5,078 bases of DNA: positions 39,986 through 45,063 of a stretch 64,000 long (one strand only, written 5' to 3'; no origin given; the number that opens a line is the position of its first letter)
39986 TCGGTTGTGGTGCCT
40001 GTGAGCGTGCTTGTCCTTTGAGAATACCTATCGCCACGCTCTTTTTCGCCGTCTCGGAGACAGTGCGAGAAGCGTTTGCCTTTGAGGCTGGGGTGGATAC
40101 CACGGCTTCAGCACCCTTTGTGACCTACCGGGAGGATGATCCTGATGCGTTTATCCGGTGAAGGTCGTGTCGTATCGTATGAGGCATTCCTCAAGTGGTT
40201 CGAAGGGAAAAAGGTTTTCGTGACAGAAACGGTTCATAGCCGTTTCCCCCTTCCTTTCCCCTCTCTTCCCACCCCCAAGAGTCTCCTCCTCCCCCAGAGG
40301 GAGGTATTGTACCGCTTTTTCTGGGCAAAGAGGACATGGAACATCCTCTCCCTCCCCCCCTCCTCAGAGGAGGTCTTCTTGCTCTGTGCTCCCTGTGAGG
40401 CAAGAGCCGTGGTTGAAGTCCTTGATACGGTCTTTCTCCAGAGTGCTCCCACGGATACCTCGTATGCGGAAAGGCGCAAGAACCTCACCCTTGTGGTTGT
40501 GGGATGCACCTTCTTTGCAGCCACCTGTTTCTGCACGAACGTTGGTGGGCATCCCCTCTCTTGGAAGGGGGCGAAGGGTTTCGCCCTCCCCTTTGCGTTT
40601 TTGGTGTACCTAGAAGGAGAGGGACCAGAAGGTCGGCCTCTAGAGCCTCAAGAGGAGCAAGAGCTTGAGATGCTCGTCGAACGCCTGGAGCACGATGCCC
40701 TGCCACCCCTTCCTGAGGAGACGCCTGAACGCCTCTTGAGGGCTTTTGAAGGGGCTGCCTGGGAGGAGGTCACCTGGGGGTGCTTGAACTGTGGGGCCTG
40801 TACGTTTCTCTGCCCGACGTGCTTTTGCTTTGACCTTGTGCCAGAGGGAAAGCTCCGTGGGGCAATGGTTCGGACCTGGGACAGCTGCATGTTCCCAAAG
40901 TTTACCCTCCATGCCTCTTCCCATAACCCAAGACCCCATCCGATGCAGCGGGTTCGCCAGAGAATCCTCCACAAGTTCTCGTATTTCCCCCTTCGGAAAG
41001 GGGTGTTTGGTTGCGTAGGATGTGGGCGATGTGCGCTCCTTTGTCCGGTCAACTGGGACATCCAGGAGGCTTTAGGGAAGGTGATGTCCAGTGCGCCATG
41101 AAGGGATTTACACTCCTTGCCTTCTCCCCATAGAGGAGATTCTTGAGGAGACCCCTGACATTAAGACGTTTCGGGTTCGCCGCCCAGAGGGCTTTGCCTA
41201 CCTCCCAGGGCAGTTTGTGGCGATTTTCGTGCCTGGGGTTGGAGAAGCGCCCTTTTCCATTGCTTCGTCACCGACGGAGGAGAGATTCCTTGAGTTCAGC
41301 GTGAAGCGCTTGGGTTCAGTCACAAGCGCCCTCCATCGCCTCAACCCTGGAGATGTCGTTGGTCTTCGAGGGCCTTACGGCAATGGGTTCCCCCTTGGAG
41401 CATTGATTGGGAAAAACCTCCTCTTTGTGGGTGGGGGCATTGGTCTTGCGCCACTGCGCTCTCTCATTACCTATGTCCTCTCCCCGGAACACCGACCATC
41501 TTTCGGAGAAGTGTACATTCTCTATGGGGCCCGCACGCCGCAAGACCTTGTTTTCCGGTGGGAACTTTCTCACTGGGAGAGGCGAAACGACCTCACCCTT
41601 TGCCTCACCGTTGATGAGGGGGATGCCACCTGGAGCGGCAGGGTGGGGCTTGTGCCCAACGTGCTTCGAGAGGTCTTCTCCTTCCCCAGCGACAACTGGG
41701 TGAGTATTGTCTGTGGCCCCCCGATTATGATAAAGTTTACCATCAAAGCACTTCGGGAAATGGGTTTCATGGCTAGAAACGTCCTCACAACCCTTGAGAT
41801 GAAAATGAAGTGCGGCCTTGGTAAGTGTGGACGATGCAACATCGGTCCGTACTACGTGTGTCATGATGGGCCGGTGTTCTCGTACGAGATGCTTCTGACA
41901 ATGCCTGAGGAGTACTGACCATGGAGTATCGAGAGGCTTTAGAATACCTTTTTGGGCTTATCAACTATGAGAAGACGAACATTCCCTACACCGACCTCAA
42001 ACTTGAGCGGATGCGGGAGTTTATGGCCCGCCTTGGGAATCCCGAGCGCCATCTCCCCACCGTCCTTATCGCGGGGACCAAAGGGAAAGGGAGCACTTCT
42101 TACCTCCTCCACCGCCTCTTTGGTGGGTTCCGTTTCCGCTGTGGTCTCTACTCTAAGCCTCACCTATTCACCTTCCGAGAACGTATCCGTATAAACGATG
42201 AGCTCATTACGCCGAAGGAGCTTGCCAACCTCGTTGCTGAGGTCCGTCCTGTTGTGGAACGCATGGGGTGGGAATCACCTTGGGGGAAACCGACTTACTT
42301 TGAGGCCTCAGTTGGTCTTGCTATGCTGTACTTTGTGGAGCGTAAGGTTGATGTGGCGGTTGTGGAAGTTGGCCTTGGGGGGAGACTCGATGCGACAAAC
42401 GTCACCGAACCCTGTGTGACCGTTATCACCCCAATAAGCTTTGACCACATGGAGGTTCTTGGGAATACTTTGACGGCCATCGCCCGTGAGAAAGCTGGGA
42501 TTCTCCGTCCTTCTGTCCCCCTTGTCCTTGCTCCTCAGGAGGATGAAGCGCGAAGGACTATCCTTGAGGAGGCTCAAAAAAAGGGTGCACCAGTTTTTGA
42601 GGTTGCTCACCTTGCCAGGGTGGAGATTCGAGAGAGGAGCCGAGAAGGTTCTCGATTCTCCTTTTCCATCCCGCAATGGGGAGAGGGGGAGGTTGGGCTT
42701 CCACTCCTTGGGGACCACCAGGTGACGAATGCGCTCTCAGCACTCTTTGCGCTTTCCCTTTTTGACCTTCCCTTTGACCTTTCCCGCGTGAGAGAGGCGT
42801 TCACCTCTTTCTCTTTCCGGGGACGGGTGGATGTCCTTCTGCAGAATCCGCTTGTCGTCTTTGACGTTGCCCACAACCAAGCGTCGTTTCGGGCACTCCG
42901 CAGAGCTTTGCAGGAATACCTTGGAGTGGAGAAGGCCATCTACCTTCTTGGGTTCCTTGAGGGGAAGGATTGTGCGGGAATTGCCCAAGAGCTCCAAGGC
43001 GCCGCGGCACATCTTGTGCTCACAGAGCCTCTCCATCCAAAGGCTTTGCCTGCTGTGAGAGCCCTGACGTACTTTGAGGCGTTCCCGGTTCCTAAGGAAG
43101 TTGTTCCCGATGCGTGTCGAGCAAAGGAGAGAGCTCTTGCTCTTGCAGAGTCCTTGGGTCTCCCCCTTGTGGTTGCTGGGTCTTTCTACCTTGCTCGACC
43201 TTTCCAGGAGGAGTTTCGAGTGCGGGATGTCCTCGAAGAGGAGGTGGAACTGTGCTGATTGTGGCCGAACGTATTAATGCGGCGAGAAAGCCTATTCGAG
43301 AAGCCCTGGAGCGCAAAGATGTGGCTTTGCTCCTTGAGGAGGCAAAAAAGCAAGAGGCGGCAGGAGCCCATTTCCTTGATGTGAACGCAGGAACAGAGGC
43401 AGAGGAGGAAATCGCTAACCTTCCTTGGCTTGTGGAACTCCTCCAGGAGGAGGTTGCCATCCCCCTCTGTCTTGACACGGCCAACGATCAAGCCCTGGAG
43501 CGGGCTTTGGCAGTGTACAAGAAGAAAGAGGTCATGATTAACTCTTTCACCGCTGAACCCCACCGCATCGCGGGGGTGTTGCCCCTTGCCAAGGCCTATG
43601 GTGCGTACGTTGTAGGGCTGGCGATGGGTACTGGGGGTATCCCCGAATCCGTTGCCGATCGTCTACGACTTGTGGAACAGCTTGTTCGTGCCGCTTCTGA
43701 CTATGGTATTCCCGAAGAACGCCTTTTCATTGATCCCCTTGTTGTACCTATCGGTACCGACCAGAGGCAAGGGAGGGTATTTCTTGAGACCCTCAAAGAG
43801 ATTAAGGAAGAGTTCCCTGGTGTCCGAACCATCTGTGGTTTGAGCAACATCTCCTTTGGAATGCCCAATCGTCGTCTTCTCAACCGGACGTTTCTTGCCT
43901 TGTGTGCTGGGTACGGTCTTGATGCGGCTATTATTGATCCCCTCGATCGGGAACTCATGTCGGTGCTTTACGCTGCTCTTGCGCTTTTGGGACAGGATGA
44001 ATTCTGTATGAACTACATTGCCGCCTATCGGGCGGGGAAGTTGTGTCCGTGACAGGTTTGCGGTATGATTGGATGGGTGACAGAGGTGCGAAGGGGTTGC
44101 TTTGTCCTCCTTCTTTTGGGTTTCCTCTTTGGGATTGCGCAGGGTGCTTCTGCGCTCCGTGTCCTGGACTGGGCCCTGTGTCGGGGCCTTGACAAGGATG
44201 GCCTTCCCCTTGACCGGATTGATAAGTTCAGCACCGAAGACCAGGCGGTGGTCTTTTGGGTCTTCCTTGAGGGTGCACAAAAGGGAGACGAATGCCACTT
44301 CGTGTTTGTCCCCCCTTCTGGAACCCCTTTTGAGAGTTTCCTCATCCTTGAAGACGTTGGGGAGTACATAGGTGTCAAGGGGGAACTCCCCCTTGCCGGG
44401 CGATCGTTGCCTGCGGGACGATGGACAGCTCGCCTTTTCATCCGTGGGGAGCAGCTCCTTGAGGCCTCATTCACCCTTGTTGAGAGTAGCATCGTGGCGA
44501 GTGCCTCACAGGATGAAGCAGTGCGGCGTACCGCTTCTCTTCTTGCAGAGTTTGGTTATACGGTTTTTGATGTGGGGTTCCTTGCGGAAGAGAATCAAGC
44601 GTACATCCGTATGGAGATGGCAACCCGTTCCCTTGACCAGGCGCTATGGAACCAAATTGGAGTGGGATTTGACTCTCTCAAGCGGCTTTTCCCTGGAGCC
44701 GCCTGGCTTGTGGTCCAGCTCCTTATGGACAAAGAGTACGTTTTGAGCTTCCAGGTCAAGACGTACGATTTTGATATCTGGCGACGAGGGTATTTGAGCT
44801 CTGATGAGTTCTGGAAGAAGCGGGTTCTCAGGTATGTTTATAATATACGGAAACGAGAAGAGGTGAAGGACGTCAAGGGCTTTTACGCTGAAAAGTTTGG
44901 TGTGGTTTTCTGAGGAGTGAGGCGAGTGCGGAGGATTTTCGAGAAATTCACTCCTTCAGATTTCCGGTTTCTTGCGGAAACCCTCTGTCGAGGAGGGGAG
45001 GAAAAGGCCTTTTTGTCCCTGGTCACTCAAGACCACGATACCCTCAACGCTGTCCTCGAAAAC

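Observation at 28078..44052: A roughly 16-kb translationally coupled C1/folate operon fuses fhs, MetFV, Hdr-like and Flx-like modules with folC and a methyl-THF:corrinoid methyltransferase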

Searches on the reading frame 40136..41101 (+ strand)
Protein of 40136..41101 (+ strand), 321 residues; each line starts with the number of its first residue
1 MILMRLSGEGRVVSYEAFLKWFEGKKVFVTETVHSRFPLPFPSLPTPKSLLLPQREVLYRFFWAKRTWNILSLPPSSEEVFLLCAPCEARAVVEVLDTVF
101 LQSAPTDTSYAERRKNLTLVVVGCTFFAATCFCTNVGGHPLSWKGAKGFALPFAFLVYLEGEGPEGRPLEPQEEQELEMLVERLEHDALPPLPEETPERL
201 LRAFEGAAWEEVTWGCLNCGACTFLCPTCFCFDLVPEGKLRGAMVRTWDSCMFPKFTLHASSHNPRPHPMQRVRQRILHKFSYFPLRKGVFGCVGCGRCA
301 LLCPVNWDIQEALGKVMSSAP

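Call 5: search_protein_families(library=pfam, proteins=[window:40136-41101:+], max_evalue=0.01)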
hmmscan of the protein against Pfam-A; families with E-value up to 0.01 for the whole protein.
window:40136-41101:+ (321 aa): 9 families
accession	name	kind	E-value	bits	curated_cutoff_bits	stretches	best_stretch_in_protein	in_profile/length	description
PF17179.9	Fer4_22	-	8.7e-32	110.3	27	1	216-306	2-94/95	4Fe-4S dicluster domain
PF13183.11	Fer4_8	-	2e-08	35.1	27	1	216-306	5-67/68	4Fe-4S dicluster domain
PF12838.12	Fer4_7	-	5.9e-07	30.3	27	0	293-306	38-51/52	4Fe-4S dicluster domain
PF13187.11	Fer4_9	-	5.7e-06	26.7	27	0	270-306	14-50/52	4Fe-4S dicluster domain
PF12797.12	Fer4_2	-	0.00027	21.1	24.5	0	215-228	9-22/22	4Fe-4S binding domain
PF13534.11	Fer4_17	-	0.00096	20.1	22.2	0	216-306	2-59/61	4Fe-4S dicluster domain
PF13746.11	Fer4_18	-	0.0016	19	27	0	251-313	18-81/114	4Fe-4S dicluster domain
PF00037.32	Fer4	-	0.0029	17.8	21.1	0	293-306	8-21/24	4Fe-4S binding domain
PF13237.11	Fer4_10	-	0.003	17.9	25.5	0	292-305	8-21/53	4Fe-4S dicluster domain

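Call 32: search_protein_families(library=ncbifam, proteins=[window:40145-41101:+], max_evalue=0.001)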
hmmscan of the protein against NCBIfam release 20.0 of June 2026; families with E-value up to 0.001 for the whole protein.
window:40145-41101:+ (318 aa): 5 families
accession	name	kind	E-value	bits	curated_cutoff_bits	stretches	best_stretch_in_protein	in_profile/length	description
TIGR02910.1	sulfite_red_A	equivalog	1.7e-32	113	323.15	1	43-307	61-320/334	anaerobic sulfite reductase subunit AsrA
NF040829.1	sulfhyd_ShyB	equivalog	1.2e-27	96.8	690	2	199-313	215-329/334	NAD(P)-dependent hydrogenase/sulfhydrogenase 2 subunit beta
NF040833.1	sulfhyd_HydB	equivalog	9e-26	90.6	750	1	202-314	222-336/367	NADPH-dependent hydrogenase/sulfhydrogenase 1 subunit beta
TIGR01945.1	rnfC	subfamily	0.00017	20.3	245.95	0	210-225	401-416/435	RnfABCDGE type electron transport complex subunit C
NF041890.1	hdrC_Methbact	equivalog_domain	0.00085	18.9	270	0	283-302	24-43/192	ferredoxin:CoB-CoM heterodisulfide reductase subunit HdrC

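Call 69: search_solved_structures(query=window:40145-41098:+, max_evalue=0.01)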
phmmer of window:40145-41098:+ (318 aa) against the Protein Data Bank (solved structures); distinct sequences matched with E-value up to 0.01: 2.
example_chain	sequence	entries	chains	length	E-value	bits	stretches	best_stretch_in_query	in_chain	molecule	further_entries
9nez_B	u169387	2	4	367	6.3e-23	84.6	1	201-307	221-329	Sulfhydrogenase 1 subunit beta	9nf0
8rvu_E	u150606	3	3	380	0.0002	23.8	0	204-230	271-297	Formate dehydrogenase, beta subunit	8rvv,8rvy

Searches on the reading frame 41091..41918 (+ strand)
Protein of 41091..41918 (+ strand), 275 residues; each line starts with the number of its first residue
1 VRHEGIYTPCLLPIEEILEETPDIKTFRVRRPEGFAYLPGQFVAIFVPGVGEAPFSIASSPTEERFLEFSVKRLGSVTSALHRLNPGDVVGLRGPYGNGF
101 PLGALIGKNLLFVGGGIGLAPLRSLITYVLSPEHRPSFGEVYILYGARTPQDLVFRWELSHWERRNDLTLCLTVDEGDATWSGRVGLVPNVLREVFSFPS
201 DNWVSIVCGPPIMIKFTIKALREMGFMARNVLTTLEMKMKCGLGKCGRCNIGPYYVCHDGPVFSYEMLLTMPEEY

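Call 5: search_protein_families(library=pfam, proteins=[window:41091-41918:+], max_evalue=0.01)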
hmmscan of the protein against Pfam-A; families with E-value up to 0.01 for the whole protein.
window:41091-41918:+ (275 aa): 4 families
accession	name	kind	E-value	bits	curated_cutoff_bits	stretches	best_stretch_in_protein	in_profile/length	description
PF00175.26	NAD_binding_1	-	1.4e-16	61.5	22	1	112-217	1-107/109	Oxidoreductase NAD-binding domain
PF10418.14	DHODB_Fe-S_bind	-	1.5e-08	34.7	23.9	1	236-268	1-40/41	Iron-sulfur cluster binding domain of dihydroorotate dehydrogenase B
PF00970.30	FAD_binding_6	-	1.4e-07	32.2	21.1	1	15-98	5-96/99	Oxidoreductase FAD-binding domain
PF08022.18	FAD_binding_8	-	0.00018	22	22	1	26-83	18-80/109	FAD-binding domain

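Call 32: search_protein_families(library=ncbifam, proteins=[window:41091-41918:+], max_evalue=0.001)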
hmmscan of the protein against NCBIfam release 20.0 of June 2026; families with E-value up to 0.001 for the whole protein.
window:41091-41918:+ (275 aa): 24 families
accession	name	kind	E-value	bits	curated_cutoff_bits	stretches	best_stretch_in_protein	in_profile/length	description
NF006220.0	PRK08345.1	subfamily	4.3e-67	226.4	395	1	33-269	39-288/294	cytochrome-c3 hydrogenase subunit gamma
TIGR02911.1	sulfite_red_B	equivalog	1.4e-59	201.3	288.6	1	6-266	2-254/261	anaerobic sulfite reductase subunit AsrB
NF040835.1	sulfhyd_HydG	equivalog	1.1e-56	192.2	650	1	30-272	40-288/292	NADPH-dependent hydrogenase/sulfhydrogenase 1 subunit gamma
NF040830.1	sulfhyd_ShyC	equivalog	3.2e-54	184.1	600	1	32-266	34-279/288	NAD(P)-dependent hydrogenase/sulfhydrogenase 2 subunit gamma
NF000796.0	PRK00054.1-1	equivalog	7.5e-52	176.1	224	1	11-270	5-237/254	dihydroorotate dehydrogenase electron transfer subunit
NF000798.0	PRK00054.1-3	equivalog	2e-20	73.5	219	1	33-266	27-240/244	dihydroorotate dehydrogenase electron transfer subunit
NF045803.1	MethMoxFADbindMmoC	equivalog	3.4e-19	68.8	500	1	35-232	138-336/343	aromatic/alkene monooxygenase hydroxylase FAD-binding subunit MmoC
NF004862.0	PRK06222.1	subfamily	1.9e-18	67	220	1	37-264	28-244/281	sulfide/dihydroorotate dehydrogenase-like FAD/NAD-binding protein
NF000799.0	PRK00054.1-4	equivalog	2.8e-18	65.9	314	1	39-266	35-254/258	dihydroorotate dehydrogenase electron transfer subunit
NF058606.1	GlBtMonoRdsGbcB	equivalog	3.4e-18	65.7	500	1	16-227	20-238/362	glycine betaine monooxygenase reductase subunit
NF009414.0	PRK12778.1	equivalog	4.8e-18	64.8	1103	1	38-264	29-244/752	bifunctional dihydroorotate dehydrogenase B NAD binding subunit/NADPH-dependent glutamate synthase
NF040810.1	BenC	equivalog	1.7e-17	63.6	430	1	29-230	126-324/333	benzoate 1,2-dioxygenase electron transfer component BenC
TIGR01941.1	nqrF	equivalog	1.7e-16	60.2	295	1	57-232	227-399/405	NADH:ubiquinone reductase (Na(+)-transporting) subunit F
NF007964.0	PRK10684.1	equivalog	3.8e-15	55.7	383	1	12-229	12-230/333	NADH oxidoreductase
NF005963.0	PRK08051.1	equivalog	8.7e-15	54.6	230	1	17-217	11-210/233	NAD(P)H-flavin reductase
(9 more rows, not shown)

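Call 70: search_solved_structures(query=window:41091-41915:+, max_evalue=0.00001)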
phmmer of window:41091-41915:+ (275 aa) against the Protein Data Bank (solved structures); distinct sequences matched with E-value up to 0.00001: 53.
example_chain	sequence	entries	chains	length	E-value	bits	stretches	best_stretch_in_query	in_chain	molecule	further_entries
9nez_C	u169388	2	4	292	1.6e-57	198.1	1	18-272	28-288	Sulfhydrogenase 1 subunit gamma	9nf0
5ksw_B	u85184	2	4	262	2.6e-17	66.1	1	38-269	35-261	Dihydroorotate dehydrogenase B (NAD(+)), electron transfer subunit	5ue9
1ep1_B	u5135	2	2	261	3.8e-17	65.6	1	38-266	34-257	DIHYDROOROTATE DEHYDROGENASE B (PYRK SUBUNIT)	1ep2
1ep3_B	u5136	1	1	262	3.8e-17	65.6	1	38-266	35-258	DIHYDROOROTATE DEHYDROGENASE B (PYRK SUBUNIT)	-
7qty_A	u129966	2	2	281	2.5e-16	62.9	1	75-232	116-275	Na(+)-translocating NADH-quinone reductase subunit F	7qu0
4ylf_A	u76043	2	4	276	6.4e-16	61.6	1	22-266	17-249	Dihydroorotate dehydrogenase B (NAD(+)), electron transfer subunit homolog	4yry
2eix_A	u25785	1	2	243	7.4e-16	61.4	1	9-226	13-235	NADH-cytochrome b5 reductase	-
7qu3_A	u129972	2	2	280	9.8e-15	57.7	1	75-232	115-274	Na(+)-translocating NADH-quinone reductase subunit F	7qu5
1tvc_A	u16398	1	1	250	1.4e-14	57.1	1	33-231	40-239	METHANE MONOOXYGENASE COMPONENT C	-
7c3a_A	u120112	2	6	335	2e-14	56.6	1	21-225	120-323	Ferredoxin reductase component of carbazole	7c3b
5ogx_A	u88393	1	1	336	7.4e-13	51.5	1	19-228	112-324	Cytochrome P450 reductase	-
8ad3_A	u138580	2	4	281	3.2e-12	49.4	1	75-232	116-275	Na(+)-translocating NADH-quinone reductase subunit F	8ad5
4u9u_A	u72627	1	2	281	3.2e-12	49.4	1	75-232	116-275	Na(+)-translocating NADH-quinone reductase subunit F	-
8ad4_A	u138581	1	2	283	3.3e-12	49.4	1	75-232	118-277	Na(+)-translocating NADH-quinone reductase subunit F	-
4uaj_A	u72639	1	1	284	3.3e-12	49.4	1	75-232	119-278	Na(+)-translocating NADH-quinone reductase subunit F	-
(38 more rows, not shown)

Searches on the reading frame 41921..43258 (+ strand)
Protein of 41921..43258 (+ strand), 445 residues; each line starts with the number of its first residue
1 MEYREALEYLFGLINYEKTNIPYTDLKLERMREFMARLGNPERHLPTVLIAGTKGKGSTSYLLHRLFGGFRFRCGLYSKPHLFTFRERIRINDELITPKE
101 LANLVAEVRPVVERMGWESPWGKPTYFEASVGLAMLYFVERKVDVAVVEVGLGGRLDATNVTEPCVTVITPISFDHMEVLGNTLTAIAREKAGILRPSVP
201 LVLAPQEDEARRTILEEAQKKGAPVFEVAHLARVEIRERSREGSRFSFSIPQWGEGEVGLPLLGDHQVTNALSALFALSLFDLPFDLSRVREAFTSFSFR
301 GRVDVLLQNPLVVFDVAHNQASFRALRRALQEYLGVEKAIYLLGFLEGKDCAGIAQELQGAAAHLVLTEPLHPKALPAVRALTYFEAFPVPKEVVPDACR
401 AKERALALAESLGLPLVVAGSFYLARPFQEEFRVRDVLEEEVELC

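Call 5: search_protein_families(library=pfam, proteins=[window:41921-43258:+], max_evalue=0.01)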
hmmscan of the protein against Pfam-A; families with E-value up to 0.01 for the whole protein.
window:41921-43258:+ (445 aa): 2 families
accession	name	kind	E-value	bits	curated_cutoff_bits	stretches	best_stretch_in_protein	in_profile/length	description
PF08245.18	Mur_ligase_M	-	4.5e-18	66.4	24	1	50-277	1-199/200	Mur ligase middle domain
PF02875.26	Mur_ligase_C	-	1.3e-09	39.4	28.4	1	301-421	1-126/127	Mur ligase, glutamate ligase domain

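Call 32: search_protein_families(library=ncbifam, proteins=[window:41921-43258:+], max_evalue=0.001)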
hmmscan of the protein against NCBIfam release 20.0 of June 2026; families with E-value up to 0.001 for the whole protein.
window:41921-43258:+ (445 aa): 20 families
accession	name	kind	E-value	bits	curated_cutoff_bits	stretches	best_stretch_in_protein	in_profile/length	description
TIGR01499.1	folC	subfamily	2.4e-96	323.6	162.65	1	28-428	1-396/400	bifunctional protein FolC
NF047860.1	Tet-DihydfolSynFolCMyb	equivalog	3.8e-69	233.8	700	1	27-411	45-435/468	bifunctional tetrahydrofolate synthase/dihydrofolate synthase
NF008101.0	PRK10846.1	equivalog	1.7e-48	165.4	360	1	24-377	28-364/422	bifunctional tetrahydrofolate synthase/dihydrofolate synthase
TIGR01143.1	murF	subfamily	2.4e-16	59.7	288.6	1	136-344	119-332/418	UDP-N-acetylmuramoyl-tripeptide--D-alanyl-D-alanine ligase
NF001126.0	PRK00139.1-4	equivalog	9.3e-15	54.1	373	2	138-335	167-367/486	UDP-N-acetylmuramoyl-L-alanyl-D-glutamate--2,6-diaminopimelate ligase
TIGR01085.1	murE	subfamily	2.3e-14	53.2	257.3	1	135-332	148-354/472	UDP-N-acetylmuramyl-tripeptide synthetase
TIGR01082.1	murC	equivalog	1.8e-12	47.1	335.1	1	163-334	167-341/449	UDP-N-acetylmuramate--L-alanine ligase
NF008896.0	PRK11929.1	equivalog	9.6e-11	40.2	1023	1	137-334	650-859/965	bifunctional UDP-N-acetylmuramoyl-L-alanyl-D-glutamate--2,6-diaminopimelate ligase MurE/UDP-N-acetylmuramoyl-tripeptide--D-alanyl-D-alanine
NF010628.0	PRK14022.1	equivalog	9.6e-10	37.8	536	1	166-346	203-376/483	UDP-N-acetylmuramoyl-L-alanyl-D-glutamate--L-lysine ligase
NF053648.1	pMurE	equivalog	2.3e-09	36.5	600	1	160-332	186-350/464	pseudomurein biosynthesis peptide ligase pMurE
NF001124.0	PRK00139.1-2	equivalog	2.8e-09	36.2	476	1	139-333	173-374/500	UDP-N-acetylmuramoyl-L-alanyl-D-glutamate--2,6-diaminopimelate ligase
NF001129.0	PRK00139.2-3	equivalog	2.6e-08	32.8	762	0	187-338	234-395/517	UDP-N-acetylmuramoyl-L-alanyl-D-glutamate--2,6-diaminopimelate ligase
NF053645.1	pMurC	equivalog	1.1e-07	30.9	560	0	243-332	297-387/492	pseudomurein biosynthesis peptide ligase pMurC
TIGR02068.2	cya_phycin_syn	equivalog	7.5e-07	27.5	850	0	265-333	682-754/862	cyanophycin synthetase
TIGR01087.1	murD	equivalog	1.5e-06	27.6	211.95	0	131-333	139-338/441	UDP-N-acetylmuramoyl-L-alanine--D-glutamate ligase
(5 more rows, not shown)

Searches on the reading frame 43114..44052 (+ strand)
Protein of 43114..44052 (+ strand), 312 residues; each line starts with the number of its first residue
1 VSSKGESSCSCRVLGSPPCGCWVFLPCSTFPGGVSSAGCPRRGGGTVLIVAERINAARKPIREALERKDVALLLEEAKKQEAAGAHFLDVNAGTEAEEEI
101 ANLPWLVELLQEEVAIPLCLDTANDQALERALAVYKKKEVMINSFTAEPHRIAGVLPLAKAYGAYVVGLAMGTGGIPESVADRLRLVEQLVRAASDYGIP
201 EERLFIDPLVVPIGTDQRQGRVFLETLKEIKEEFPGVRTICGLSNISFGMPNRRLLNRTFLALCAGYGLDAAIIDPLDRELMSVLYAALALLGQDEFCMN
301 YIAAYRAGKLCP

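Call 5: search_protein_families(library=pfam, proteins=[window:43114-44052:+], max_evalue=0.01)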
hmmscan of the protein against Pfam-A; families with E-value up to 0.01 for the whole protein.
window:43114-44052:+ (312 aa): 2 families
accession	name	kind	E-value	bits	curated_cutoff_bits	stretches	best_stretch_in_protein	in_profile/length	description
PF00809.28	Pterin_bind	-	6.6e-24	85.3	25.5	1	52-274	2-243/244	Pterin binding enzyme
PF03599.22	CdhD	-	0.0029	16.8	24.8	1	101-214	83-182/387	CO dehydrogenase/acetyl-CoA synthase delta subunit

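Call 32: search_protein_families(library=ncbifam, proteins=[window:43261-44052:+], max_evalue=0.001)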
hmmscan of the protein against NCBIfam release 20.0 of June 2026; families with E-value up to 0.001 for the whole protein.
window:43261-44052:+ (263 aa): 4 families
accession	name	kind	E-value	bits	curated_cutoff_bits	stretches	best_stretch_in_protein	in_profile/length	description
NF005719.0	PRK07535.1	domain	1.7e-94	315.9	259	1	3-260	6-262/268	methyltetrahydrofolate:corrinoid/iron-sulfur protein methyltransferase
NF040758.1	CODH_ACS_meth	exception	1.1e-45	156.1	370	1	2-252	8-258/261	carbon monoxide dehydrogenase/acetyl-CoA synthase methytransferase subunit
TIGR02082.1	metH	equivalog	1.1e-31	109.4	1010.85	1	2-228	347-587/1182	methionine synthase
NF007024.0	PRK09490.1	equivalog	3e-10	38.5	1497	1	17-226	380-602/1234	methionine synthase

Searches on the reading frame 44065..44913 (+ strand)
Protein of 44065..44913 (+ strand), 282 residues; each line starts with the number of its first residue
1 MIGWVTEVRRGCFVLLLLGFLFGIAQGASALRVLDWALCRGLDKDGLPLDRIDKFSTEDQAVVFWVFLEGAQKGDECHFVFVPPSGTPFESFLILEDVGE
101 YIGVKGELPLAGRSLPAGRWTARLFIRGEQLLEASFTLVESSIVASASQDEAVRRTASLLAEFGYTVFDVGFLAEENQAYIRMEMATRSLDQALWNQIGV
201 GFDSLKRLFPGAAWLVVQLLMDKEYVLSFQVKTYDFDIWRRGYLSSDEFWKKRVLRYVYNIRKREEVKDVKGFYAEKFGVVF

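Call 5: search_protein_families(library=pfam, proteins=[window:44065-44913:+], max_evalue=0.01)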
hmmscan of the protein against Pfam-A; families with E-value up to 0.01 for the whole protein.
window:44065-44913:+ (282 aa): 0 families

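Call 32: search_protein_families(library=ncbifam, proteins=[window:44065-44913:+], max_evalue=0.001)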
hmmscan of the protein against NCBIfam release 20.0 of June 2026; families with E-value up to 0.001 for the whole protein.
window:44065-44913:+ (282 aa): 0 families
